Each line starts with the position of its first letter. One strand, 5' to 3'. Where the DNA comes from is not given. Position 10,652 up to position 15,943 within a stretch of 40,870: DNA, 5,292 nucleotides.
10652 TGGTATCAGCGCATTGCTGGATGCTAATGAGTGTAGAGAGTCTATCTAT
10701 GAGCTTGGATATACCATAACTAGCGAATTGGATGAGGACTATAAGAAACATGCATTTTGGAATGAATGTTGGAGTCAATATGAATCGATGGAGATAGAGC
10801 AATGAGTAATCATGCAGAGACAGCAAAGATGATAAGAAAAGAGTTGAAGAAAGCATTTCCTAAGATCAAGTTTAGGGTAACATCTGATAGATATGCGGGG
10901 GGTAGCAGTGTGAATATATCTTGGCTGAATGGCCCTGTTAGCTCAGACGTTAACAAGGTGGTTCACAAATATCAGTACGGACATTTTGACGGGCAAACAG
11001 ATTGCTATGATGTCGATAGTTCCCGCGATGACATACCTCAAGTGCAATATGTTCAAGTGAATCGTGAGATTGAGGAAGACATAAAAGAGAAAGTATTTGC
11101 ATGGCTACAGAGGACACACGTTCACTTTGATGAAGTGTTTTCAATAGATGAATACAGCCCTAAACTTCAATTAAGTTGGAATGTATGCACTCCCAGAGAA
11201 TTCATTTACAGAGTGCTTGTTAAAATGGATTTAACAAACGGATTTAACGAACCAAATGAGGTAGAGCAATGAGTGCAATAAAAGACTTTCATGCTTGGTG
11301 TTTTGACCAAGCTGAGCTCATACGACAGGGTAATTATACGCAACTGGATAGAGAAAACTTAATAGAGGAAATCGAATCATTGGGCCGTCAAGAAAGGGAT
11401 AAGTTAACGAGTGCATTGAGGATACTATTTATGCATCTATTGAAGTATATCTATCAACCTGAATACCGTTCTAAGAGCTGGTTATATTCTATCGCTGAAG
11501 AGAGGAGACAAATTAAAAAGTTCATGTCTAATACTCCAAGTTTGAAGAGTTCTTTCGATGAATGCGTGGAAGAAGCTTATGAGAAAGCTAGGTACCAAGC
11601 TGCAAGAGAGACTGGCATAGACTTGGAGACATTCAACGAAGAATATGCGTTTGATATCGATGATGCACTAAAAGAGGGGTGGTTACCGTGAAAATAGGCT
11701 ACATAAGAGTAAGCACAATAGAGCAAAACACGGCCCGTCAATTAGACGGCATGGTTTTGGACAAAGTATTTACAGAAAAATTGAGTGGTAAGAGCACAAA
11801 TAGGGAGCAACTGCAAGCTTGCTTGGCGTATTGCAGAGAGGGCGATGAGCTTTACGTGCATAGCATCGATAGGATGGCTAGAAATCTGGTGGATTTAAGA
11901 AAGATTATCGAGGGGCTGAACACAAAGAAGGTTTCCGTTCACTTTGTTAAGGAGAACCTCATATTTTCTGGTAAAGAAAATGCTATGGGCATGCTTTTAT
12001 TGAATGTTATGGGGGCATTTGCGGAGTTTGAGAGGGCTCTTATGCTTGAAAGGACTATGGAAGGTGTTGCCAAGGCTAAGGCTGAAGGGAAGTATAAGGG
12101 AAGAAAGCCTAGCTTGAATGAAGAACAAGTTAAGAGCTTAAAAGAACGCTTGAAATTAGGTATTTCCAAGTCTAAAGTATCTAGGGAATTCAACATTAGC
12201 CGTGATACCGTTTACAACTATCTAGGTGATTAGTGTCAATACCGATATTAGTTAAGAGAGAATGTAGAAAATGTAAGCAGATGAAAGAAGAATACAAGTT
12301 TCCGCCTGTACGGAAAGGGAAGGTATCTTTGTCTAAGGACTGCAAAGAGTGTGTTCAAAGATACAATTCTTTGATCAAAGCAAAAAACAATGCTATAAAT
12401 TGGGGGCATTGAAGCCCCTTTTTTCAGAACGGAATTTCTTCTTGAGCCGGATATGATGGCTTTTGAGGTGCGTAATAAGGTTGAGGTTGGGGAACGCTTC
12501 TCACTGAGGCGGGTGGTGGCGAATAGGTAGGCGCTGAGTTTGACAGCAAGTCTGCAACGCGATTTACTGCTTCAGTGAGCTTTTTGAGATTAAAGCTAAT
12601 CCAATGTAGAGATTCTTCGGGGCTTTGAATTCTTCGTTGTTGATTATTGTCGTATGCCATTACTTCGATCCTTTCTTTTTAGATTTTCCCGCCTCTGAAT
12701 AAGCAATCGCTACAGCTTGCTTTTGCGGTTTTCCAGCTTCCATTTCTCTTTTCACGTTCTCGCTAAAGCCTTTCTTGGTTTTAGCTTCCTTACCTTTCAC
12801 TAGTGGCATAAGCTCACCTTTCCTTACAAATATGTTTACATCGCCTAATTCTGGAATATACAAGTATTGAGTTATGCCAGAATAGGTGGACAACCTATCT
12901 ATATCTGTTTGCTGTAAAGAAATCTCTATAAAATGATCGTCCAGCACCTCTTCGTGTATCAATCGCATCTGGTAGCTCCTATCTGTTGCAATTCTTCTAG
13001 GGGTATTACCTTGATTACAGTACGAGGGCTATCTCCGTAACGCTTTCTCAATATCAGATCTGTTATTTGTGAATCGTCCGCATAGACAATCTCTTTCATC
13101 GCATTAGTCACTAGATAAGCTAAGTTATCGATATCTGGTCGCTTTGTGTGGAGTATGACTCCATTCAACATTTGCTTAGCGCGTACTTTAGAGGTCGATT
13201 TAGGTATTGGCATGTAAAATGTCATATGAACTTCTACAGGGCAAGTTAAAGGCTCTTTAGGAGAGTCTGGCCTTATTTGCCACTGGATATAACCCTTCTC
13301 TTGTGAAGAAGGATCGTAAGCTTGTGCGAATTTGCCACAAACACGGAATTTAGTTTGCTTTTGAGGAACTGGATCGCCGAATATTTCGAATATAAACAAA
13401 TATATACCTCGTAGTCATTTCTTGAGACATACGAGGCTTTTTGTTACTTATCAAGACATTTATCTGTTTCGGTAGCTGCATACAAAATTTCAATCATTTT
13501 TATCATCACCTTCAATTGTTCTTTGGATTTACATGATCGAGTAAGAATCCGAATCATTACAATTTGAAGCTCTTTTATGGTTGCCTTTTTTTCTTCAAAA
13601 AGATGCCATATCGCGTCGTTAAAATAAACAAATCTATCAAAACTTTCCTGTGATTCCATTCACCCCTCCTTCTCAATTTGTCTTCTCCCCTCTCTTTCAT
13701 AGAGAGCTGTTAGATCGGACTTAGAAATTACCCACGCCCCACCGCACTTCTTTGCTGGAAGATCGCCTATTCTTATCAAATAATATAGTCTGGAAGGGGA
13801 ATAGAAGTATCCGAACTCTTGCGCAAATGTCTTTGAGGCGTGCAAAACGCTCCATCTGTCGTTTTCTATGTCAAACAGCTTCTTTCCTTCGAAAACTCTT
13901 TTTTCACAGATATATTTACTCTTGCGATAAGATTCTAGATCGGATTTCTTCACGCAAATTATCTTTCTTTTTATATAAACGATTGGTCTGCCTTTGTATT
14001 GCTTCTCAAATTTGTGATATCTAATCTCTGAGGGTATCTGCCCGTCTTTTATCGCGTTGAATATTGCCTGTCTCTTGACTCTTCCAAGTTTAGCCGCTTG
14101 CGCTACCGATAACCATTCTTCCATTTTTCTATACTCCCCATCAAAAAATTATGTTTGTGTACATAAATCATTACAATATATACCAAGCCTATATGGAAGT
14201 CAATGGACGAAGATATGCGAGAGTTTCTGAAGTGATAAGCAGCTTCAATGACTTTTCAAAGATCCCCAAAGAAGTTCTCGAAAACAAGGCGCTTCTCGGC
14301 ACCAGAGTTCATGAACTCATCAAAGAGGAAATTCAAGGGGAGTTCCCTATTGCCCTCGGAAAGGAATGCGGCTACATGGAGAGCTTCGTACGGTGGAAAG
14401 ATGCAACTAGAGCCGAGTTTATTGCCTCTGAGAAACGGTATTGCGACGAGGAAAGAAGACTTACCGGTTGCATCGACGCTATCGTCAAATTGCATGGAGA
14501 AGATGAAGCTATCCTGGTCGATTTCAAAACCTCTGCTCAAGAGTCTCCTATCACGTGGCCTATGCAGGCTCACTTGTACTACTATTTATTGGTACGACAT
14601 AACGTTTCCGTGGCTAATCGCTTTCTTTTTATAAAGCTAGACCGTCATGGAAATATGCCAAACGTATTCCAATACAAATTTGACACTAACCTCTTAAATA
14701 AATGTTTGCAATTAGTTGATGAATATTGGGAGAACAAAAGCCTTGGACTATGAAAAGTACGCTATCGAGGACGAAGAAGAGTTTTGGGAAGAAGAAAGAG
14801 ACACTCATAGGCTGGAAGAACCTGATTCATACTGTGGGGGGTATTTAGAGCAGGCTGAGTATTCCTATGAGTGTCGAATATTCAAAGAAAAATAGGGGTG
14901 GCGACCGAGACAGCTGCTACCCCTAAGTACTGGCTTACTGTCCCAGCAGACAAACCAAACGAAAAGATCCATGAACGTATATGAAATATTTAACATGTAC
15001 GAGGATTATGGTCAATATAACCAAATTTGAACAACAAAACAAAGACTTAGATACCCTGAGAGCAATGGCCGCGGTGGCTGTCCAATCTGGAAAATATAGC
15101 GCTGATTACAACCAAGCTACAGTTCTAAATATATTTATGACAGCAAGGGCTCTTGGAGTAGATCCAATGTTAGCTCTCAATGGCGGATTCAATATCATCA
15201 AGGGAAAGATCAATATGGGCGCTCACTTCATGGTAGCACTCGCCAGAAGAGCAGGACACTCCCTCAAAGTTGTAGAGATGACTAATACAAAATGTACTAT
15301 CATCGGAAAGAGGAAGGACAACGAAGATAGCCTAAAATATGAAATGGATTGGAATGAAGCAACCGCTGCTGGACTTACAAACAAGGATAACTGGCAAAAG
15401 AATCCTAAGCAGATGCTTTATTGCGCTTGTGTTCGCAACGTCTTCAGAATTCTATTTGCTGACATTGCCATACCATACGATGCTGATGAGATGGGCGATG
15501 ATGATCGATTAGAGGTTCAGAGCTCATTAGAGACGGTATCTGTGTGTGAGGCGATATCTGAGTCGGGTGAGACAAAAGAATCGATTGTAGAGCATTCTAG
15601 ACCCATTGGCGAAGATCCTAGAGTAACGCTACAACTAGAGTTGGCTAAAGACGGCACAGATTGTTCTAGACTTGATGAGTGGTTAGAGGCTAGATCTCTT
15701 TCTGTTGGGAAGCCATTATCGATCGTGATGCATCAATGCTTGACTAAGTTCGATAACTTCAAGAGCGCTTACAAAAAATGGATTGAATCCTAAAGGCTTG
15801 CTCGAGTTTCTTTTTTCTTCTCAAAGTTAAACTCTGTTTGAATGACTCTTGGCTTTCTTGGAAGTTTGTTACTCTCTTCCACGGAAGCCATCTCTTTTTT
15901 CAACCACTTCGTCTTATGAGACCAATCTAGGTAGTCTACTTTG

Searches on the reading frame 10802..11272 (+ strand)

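Call 14: search_protein_families(library=phrogs, proteins=[window:10802-11272:+], max_evalue=0.001)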
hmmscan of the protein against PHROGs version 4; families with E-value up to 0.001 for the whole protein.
window:10802-11272:+ (156 aa): 2 families
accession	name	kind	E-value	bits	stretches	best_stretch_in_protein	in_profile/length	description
phrog_15549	-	unknown function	2.5e-18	67.5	1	5-118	13-131/172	-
phrog_3025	-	unknown function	0.00041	21.7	1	51-129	58-138/140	-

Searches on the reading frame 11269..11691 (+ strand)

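Call 14: search_protein_families(library=phrogs, proteins=[window:11269-11691:+], max_evalue=0.001)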
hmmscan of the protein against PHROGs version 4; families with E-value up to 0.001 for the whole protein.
window:11269-11691:+ (140 aa): 1 family
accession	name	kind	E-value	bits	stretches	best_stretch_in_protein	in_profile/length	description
phrog_11797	-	unknown function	7.6e-22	78.9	1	4-134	6-136/143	-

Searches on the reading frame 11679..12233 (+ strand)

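Call 14: search_protein_families(library=phrogs, proteins=[window:11679-12233:+], max_evalue=0.001)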
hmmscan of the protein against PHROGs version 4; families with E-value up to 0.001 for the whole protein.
window:11679-12233:+ (184 aa): 5 families
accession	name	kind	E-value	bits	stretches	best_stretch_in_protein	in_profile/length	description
phrog_125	-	DNA, RNA and nucleotide metabolism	2.2e-61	208.6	1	5-182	22-200/254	DNA invertase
phrog_95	-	integration and excision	5.2e-25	89.1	1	18-145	117-245/651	integrase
phrog_8275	-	DNA, RNA and nucleotide metabolism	1.2e-08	35.7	1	6-49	3-49/51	DNA invertase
phrog_664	-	DNA, RNA and nucleotide metabolism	4.8e-08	34.1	1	111-182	42-121/210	DNA binding protein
phrog_4494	-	unknown function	0.00071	21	0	149-182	5-39/109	-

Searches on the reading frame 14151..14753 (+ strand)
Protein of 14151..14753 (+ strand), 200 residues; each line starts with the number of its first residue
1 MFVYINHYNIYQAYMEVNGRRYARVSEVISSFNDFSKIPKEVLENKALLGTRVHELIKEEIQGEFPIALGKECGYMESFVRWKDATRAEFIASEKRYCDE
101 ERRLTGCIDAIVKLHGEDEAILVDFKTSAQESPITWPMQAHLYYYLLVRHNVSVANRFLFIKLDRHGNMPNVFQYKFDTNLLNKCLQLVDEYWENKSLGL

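Call 14: search_protein_families(library=phrogs, proteins=[window:14151-14753:+], max_evalue=0.001)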
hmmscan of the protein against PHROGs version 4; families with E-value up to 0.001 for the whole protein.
window:14151-14753:+ (200 aa): 3 families
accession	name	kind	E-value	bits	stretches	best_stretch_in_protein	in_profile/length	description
phrog_298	-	DNA, RNA and nucleotide metabolism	6.3e-13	49.7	1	24-145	68-209/293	exonuclease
phrog_1706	-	DNA, RNA and nucleotide metabolism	4.3e-06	27.4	1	44-156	82-177/293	CRISPR/Cas system associated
phrog_466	-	DNA, RNA and nucleotide metabolism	0.00015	22.2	1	46-143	211-314/446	exonuclease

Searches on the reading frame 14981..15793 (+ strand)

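Call 14: search_protein_families(library=phrogs, proteins=[window:14981-15793:+], max_evalue=0.001)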
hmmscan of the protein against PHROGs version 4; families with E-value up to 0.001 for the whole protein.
window:14981-15793:+ (270 aa): 4 families
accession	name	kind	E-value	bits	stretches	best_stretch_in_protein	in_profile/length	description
phrog_4171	-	DNA, RNA and nucleotide metabolism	1e-09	39.5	1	57-175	76-213/392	RecT-like ssDNA annealing protein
phrog_561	-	DNA, RNA and nucleotide metabolism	8.4e-07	29.7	1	44-162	325-458/633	RecT-like ssDNA annealing protein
phrog_10056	-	DNA, RNA and nucleotide metabolism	4.1e-06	27.4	1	101-176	118-191/302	RecT-like ssDNA annealing protein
phrog_252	-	DNA, RNA and nucleotide metabolism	0.00012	22.7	1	99-180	107-189/263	Bet-like ssDNA annealing protein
